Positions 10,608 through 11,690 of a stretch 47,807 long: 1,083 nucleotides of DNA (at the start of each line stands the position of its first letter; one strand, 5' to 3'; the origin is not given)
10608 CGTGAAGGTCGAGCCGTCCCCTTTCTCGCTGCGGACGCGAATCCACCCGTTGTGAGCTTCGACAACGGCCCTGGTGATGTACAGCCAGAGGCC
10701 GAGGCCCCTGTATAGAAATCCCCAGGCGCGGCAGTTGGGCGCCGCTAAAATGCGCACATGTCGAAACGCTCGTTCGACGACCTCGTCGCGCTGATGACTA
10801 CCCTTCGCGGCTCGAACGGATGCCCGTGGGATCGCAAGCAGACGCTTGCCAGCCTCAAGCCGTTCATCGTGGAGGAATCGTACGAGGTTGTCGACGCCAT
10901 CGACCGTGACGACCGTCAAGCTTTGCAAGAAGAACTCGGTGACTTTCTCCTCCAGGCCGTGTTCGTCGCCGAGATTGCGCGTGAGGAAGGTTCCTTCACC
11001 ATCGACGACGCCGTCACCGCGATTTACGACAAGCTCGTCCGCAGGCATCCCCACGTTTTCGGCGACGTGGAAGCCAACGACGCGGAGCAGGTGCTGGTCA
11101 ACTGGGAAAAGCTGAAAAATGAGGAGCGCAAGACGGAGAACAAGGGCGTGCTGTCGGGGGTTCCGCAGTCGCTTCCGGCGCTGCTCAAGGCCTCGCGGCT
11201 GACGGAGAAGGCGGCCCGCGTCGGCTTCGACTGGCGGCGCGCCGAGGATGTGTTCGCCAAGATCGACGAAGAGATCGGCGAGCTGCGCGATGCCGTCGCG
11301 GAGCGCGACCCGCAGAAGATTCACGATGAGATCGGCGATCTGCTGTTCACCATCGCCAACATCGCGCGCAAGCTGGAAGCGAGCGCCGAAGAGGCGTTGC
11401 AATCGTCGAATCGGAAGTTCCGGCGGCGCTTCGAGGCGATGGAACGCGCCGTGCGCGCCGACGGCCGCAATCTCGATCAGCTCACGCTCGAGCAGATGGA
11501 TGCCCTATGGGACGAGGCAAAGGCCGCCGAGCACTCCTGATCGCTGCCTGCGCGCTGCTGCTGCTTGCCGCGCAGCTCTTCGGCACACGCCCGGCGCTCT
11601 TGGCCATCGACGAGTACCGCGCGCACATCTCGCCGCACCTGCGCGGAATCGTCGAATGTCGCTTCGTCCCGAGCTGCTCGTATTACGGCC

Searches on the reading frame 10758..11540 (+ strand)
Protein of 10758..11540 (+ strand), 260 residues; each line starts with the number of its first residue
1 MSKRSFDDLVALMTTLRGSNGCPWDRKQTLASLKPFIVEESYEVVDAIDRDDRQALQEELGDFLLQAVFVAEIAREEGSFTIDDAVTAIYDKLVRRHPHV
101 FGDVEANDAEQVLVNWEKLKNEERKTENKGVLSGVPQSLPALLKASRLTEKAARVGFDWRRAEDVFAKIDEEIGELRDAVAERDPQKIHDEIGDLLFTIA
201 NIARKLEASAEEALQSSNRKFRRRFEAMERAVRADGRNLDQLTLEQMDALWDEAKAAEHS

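Call 38: search_protein_families(library=pfam, proteins=[window:10758-11540:+], max_evalue=0.00001)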
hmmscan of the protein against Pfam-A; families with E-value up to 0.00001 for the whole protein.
window:10758-11540:+ (260 aa): 2 families
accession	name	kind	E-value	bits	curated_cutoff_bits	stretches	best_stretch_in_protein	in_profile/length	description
PF03819.22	MazG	-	8.3e-40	135.4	22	2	28-101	1-74/74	MazG nucleotide pyrophosphohydrolase domain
PF01503.22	PRA-PH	-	5.1e-11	43.3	21.3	1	157-203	20-68/86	Phosphoribosyl-ATP pyrophosphohydrolase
